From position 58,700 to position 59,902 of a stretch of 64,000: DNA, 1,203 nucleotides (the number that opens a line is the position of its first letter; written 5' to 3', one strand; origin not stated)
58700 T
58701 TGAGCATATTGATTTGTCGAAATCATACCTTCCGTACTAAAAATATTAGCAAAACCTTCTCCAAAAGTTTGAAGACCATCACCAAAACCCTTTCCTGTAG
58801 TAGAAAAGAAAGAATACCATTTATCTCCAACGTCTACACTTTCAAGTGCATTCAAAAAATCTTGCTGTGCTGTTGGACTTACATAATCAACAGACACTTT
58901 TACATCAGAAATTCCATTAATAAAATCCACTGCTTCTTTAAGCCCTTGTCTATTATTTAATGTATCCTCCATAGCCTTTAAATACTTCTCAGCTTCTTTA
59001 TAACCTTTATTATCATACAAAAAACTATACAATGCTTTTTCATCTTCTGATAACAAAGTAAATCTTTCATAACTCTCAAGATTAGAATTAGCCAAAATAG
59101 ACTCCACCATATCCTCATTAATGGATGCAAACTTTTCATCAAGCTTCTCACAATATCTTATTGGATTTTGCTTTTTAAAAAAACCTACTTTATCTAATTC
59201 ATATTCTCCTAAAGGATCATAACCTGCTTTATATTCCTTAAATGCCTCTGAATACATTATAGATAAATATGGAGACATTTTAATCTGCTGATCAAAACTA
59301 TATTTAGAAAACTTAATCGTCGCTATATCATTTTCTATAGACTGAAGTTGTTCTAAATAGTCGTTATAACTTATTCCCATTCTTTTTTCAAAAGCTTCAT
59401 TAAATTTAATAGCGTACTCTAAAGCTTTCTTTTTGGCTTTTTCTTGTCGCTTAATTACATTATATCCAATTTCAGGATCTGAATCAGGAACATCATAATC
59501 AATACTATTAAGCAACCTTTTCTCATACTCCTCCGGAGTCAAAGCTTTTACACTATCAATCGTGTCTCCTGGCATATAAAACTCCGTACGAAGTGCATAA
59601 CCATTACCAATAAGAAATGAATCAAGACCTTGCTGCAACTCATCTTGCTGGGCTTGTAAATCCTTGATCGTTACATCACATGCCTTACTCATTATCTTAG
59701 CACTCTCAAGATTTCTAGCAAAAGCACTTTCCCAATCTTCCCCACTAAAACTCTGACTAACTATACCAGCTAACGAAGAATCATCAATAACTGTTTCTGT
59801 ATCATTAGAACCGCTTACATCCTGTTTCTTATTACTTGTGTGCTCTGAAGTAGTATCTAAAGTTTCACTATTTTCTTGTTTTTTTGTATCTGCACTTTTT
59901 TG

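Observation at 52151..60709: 2852-aa T7SSb substrate-like giant, several-fold larger than typical LXG toxins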

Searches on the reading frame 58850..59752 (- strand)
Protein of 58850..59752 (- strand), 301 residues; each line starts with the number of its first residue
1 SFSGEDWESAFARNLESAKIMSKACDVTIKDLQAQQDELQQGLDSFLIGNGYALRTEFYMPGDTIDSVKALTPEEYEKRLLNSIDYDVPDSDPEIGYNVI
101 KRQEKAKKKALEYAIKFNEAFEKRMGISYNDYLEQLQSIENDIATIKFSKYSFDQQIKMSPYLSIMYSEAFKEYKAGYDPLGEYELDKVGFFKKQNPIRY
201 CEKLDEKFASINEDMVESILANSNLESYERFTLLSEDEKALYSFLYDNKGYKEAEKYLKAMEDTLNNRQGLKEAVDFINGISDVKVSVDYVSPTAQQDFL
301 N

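Call 45: search_protein_families(library=pfam, proteins=[window:58850-59752:-], max_evalue=10)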
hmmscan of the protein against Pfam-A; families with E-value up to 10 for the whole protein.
window:58850-59752:- (301 aa): 1 family
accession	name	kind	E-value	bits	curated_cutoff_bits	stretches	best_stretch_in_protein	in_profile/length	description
PF18860.6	AbiJ_NTD3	-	0.034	14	32.5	1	183-245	23-88/167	AbiJ N-terminal domain 3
